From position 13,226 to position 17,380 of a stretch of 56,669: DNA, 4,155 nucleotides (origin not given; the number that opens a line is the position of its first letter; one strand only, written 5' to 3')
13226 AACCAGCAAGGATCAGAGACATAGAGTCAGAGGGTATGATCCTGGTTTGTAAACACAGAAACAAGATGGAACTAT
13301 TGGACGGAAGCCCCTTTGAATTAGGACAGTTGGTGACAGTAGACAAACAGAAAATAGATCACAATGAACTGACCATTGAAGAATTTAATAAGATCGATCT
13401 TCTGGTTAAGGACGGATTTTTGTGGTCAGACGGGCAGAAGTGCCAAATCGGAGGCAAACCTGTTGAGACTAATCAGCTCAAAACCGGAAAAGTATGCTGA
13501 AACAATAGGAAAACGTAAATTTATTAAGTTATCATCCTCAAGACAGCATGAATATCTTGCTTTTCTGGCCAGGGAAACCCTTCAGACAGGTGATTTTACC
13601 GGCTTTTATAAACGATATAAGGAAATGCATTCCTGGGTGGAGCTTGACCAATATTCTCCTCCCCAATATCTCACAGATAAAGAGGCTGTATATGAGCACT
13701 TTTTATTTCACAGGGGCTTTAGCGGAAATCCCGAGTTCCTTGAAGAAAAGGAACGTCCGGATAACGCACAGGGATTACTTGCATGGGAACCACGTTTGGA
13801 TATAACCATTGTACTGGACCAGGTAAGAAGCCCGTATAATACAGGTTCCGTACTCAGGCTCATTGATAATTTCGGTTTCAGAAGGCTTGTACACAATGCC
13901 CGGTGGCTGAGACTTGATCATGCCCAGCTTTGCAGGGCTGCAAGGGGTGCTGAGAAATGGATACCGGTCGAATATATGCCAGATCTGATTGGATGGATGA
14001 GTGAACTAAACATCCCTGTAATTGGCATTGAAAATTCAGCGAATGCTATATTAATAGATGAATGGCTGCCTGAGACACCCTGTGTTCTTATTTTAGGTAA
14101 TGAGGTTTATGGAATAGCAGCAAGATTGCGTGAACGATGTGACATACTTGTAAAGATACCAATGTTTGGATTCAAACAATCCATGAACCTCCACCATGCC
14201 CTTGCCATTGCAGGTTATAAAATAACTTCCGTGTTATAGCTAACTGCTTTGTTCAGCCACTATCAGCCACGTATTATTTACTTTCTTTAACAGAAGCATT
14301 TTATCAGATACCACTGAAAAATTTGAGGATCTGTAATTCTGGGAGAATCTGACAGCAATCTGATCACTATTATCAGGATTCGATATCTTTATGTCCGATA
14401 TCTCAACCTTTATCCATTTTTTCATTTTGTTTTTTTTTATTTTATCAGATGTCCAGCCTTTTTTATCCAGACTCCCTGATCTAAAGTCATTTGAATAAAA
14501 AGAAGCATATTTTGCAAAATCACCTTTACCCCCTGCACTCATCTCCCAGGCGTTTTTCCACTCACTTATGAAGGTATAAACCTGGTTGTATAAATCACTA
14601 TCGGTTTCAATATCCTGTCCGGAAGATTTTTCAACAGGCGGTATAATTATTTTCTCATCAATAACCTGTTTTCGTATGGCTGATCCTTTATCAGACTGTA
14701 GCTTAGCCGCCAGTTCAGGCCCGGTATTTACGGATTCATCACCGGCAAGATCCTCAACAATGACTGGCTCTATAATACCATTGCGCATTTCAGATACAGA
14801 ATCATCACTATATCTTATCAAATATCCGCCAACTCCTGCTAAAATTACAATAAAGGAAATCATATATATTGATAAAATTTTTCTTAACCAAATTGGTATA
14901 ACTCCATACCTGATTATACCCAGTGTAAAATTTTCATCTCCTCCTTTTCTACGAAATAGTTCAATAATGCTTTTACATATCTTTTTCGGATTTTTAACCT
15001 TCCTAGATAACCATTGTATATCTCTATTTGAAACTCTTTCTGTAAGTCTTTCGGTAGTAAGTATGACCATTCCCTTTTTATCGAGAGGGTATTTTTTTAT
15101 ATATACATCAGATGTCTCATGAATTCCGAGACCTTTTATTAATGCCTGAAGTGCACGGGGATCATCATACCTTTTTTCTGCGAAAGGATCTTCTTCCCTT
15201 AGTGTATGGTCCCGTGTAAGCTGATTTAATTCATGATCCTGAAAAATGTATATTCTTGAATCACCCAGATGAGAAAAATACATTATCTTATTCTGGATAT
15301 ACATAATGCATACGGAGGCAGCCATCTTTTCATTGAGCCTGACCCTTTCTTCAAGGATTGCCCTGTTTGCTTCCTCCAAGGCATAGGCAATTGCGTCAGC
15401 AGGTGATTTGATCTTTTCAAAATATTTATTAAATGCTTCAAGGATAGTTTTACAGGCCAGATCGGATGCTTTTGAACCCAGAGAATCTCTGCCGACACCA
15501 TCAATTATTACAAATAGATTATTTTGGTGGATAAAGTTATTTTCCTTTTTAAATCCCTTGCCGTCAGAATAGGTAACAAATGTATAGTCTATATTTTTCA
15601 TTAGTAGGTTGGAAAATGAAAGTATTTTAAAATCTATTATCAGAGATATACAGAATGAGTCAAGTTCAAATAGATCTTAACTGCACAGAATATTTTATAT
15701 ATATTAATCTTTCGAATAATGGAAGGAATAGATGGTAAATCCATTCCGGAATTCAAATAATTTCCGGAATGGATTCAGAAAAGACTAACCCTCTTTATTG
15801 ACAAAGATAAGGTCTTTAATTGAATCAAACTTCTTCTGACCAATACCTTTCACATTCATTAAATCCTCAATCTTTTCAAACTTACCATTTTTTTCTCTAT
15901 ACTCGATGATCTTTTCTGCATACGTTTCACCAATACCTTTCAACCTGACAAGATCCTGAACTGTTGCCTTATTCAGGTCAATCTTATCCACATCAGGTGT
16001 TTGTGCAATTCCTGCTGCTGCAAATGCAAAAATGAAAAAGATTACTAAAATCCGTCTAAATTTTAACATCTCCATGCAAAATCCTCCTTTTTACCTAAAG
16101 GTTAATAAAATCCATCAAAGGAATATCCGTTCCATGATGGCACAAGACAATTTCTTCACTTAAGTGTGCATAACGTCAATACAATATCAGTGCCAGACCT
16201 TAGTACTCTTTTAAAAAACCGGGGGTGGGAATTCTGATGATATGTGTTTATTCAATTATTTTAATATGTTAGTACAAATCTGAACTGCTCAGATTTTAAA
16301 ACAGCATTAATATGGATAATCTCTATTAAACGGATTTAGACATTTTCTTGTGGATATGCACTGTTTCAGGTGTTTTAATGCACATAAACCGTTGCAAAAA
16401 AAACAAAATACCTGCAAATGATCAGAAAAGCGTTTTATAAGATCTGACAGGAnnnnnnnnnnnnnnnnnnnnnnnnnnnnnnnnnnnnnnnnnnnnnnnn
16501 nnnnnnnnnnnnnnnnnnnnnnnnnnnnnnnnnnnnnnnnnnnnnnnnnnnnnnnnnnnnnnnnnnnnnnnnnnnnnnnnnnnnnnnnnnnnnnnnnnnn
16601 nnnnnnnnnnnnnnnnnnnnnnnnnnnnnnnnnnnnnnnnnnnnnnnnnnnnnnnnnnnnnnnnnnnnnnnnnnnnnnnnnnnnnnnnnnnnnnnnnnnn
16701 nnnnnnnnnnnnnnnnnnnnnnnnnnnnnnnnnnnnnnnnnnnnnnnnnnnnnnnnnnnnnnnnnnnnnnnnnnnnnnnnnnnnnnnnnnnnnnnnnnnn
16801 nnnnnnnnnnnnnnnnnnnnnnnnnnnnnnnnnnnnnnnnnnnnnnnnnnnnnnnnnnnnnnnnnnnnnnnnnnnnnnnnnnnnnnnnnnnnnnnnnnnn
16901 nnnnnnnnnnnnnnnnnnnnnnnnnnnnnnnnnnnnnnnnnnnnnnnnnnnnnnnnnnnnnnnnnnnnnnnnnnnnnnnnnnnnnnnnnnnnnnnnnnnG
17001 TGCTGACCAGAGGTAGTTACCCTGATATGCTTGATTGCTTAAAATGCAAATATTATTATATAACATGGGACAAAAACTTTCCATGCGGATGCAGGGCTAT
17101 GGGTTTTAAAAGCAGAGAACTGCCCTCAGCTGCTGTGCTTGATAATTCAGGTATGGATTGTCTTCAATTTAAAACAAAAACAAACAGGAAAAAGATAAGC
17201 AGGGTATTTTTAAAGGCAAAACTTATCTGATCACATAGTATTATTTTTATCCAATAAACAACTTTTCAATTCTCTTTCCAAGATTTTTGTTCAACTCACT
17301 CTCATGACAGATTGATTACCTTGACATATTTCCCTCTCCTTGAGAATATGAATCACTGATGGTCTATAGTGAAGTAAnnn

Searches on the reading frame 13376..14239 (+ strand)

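Call 72: search_protein_families(library=pfam, proteins=[window:13376-14239:+], max_evalue=1)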
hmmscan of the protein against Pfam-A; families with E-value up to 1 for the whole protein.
window:13376-14239:+ (287 aa): 1 family
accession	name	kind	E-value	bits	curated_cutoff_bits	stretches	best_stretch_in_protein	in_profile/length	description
PF00588.24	SpoU_methylase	-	2.5e-27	96.2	29.7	1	143-281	2-142/142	SpoU rRNA Methylase family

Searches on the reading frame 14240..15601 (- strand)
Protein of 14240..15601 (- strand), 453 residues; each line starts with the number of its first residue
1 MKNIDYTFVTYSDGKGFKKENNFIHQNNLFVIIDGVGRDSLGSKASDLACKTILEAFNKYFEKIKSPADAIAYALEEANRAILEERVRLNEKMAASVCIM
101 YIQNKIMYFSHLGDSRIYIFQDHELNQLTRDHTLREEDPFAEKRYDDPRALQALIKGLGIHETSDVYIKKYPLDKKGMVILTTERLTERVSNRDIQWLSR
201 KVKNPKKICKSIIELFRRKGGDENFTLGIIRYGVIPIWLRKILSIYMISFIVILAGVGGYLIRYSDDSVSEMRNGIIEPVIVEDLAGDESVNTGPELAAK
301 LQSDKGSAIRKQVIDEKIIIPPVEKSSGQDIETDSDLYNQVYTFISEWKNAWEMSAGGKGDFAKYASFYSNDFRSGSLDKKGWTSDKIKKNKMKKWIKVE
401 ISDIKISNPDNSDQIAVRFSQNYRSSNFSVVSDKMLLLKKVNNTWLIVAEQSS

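Call 7: search_protein_families(library=pfam, proteins=[window:14240-15601:-], max_evalue=10)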
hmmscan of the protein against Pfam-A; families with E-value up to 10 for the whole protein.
window:14240-15601:- (453 aa): 3 families
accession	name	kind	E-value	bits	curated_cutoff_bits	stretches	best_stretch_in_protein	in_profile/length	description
PF24125.1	Cds6_C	-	6.4e-17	62.3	27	1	341-451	2-111/111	Cds6 C-terminal NTF2-like domain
PF13672.11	PP2C_2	-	1.5e-10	41.4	24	1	27-133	24-135/209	Protein phosphatase 2C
PF00481.26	PP2C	-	4e-08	33.7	20.3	1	28-137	35-145/255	Protein phosphatase 2C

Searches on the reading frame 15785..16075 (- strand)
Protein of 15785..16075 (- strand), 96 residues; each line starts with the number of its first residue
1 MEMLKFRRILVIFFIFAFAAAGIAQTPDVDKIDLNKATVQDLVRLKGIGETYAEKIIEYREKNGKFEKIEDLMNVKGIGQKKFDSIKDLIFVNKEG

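Call 7: search_protein_families(library=pfam, proteins=[window:15785-16075:-], max_evalue=10)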
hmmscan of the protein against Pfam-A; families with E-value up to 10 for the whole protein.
window:15785-16075:- (96 aa): 15 families
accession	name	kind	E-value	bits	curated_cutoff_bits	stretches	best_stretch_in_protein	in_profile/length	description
PF12836.13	HHH_3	-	1.1e-23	83.5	27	1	30-90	4-64/65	Helix-hairpin-helix motif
PF00633.29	HHH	-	1.9e-11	43.6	24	2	33-59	4-30/30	Helix-hairpin-helix motif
PF14520.12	HHH_5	-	5.8e-07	30.3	27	2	27-58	26-53/57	Helix-hairpin-helix domain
PF14579.12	HHH_6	-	2.6e-06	28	25.6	1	42-77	27-62/90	Helix-hairpin-helix motif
PF12826.13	HHH_2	-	3e-06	27.7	27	2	33-63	28-58/64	Helix-hairpin-helix motif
PF06514.17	PsbU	-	1e-05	25.9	24.5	1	29-83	12-62/93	Photosystem II 12 kDa extrinsic protein (PsbU)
PF14716.13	HHH_8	-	0.0023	18.7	30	1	38-62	46-70/73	Helix-hairpin-helix domain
PF20582.4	UPF0758_N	-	0.005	17.3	27.1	2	33-51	56-74/77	UPF0758 N-terminal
PF04919.18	DUF655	-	0.0087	16.5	22.2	1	41-75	117-151/181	Protein of unknown function (DUF655)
PF21687.3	T2SSK_1st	-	0.027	15.6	26.2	1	50-91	62-103/107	Type II secretion system (T2SS), protein K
PF03118.21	RNA_pol_A_CTD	-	0.033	14.3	23.8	1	70-88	45-63/67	Bacterial RNA polymerase, alpha chain C terminal domain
PF03934.19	T2SSK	-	0.034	14.9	24.2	1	47-82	17-51/63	Type II secretion system (T2SS), protein K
PF06411.16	HdeA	-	0.058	14.2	22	1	10-65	4-56/91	HdeA/HdeB family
PF00416.27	Ribosomal_S13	-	0.12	13.2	31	1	31-61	6-36/128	Ribosomal protein S13/S18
PF00570.28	HRDC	-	0.2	12.1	23.8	0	69-84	43-58/68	HRDC domain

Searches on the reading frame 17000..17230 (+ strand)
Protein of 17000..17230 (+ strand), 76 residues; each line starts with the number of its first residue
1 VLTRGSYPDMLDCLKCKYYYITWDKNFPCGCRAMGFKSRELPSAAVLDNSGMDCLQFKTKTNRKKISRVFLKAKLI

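Call 3: search_protein_families(library=pfam, proteins=[window:17000-17230:+], max_evalue=0.01)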
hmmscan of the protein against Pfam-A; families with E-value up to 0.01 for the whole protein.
window:17000-17230:+ (76 aa): 0 families

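Call 6: search_protein_families(library=ncbifam, proteins=[window:17000-17230:+], max_evalue=1)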
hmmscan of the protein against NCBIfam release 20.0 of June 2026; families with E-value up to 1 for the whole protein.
window:17000-17230:+ (76 aa): 0 families

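Call 7: search_protein_families(library=pfam, proteins=[window:17000-17230:+], max_evalue=10)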
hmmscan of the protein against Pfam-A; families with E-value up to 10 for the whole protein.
window:17000-17230:+ (76 aa): 0 families

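Call 83: find_homologous_proteins(query=window:17027-17227:+, max_evalue=0.01)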
Query seq(67 aa) (67 aa): 28 proteins with E <= 0.01 among 28 candidates.
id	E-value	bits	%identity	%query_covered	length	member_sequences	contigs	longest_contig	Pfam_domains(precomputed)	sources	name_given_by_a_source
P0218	1.3e-26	109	72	97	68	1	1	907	-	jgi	jgi:hypothetical protein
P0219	3.8e-24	102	69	97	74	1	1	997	-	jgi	-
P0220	4.2e-23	98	68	97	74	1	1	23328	-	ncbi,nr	ncbi:MAG: uracil-DNA glycosylase [Deltaproteobacteria bacterium]|nr:uracil-DNA glycosylase [Deltapro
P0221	4.5e-23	98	65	97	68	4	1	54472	-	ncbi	-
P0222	6.5e-23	98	63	97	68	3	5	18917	-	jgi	jgi:hypothetical protein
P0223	1.1e-21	94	62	97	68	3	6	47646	-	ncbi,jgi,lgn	-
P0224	2.0e-20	90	65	97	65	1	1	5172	-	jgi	jgi:hypothetical protein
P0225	9.2e-18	81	73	66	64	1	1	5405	-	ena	-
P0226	7.8e-17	78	64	75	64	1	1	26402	-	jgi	-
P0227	2.1e-16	77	63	84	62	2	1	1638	-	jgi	-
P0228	5.1e-16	76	61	81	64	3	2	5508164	-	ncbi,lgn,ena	-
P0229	5.3e-16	76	61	69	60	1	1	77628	-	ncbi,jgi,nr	ncbi:MAG: uracil-DNA glycosylase [Nitrospiraceae bacterium]|nr:MAG: uracil-DNA glycosylase [Nitrospi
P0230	5.6e-16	76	62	75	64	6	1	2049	-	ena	-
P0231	1.5e-14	71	62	75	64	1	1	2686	-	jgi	jgi:hypothetical protein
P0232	1.7e-14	71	60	75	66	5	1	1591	-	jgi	-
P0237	1.3e-12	65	55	85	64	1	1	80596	-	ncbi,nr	ncbi:MAG: uracil-DNA glycosylase [Deltaproteobacteria bacterium]|nr:MAG: uracil-DNA glycosylase [Del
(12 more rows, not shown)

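Call 86: find_encoding_contigs(protein=P0229, flank=4000, max_places=1)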
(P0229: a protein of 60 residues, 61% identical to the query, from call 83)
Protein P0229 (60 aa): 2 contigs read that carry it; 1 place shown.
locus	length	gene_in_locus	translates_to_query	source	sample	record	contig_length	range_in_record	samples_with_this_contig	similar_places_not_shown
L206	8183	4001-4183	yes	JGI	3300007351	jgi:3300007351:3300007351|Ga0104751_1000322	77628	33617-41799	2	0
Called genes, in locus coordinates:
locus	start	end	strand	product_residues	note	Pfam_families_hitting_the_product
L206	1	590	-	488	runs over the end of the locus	PF13641:Glyco_tranf_2_3, PF00535:Glycos_transf_2, PF10111:Glyco_tranf_2_2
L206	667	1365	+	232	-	PF18912:DZR_2, PF00156:Pribosyltran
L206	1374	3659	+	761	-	PF00175:NAD_binding_1 (weak), PF03807:F420_oxidored (faint), PF10418:DHODB_Fe-S_bind, PF14691:Fer4_20, PF01262:AlaDh_PNT_C (faint), PF07992:Pyr_redox_2, PF13450:NAD_binding_8 (weak), PF00070:Pyr_redox (weak), +1 more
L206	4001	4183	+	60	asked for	-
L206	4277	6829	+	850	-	PF19864:Radical_SAM_N2, PF04055:Radical_SAM, PF10105:DUF2344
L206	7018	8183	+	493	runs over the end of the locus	PF10150:RNase_E_G, PF20833:RNase_E_G_Thio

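Call 87: find_encoding_contigs(protein=P0237, flank=4000, max_places=1)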
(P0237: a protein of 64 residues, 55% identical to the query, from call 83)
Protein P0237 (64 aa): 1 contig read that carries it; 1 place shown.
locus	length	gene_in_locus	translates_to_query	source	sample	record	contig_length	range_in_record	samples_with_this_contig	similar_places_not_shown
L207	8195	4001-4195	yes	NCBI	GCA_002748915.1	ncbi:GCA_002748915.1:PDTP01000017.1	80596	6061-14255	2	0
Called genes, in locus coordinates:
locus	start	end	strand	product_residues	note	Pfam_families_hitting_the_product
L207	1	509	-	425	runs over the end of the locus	PF01571:GCV_T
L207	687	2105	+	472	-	PF00890:FAD_binding_2 (faint), PF01134:GIDA, PF01262:AlaDh_PNT_C (faint), PF07992:Pyr_redox_2, PF12831:FAD_oxidored (weak), PF13738:Pyr_redox_3, PF00070:Pyr_redox, PF02852:Pyr_redox_dim, +3 more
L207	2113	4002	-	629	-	PF12633:Adenyl_cycl_N, PF01295:Adenylate_cycl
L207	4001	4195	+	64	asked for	-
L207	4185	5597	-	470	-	PF02511:Thy1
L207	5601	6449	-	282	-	PF01634:HisG, PF08029:HisG_C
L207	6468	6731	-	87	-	PF01503:PRA-PH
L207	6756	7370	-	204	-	PF00702:Hydrolase, PF13419:HAD_2 (weak)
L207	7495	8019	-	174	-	PF00694:Aconitase_C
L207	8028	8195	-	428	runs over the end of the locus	PF00330:Aconitase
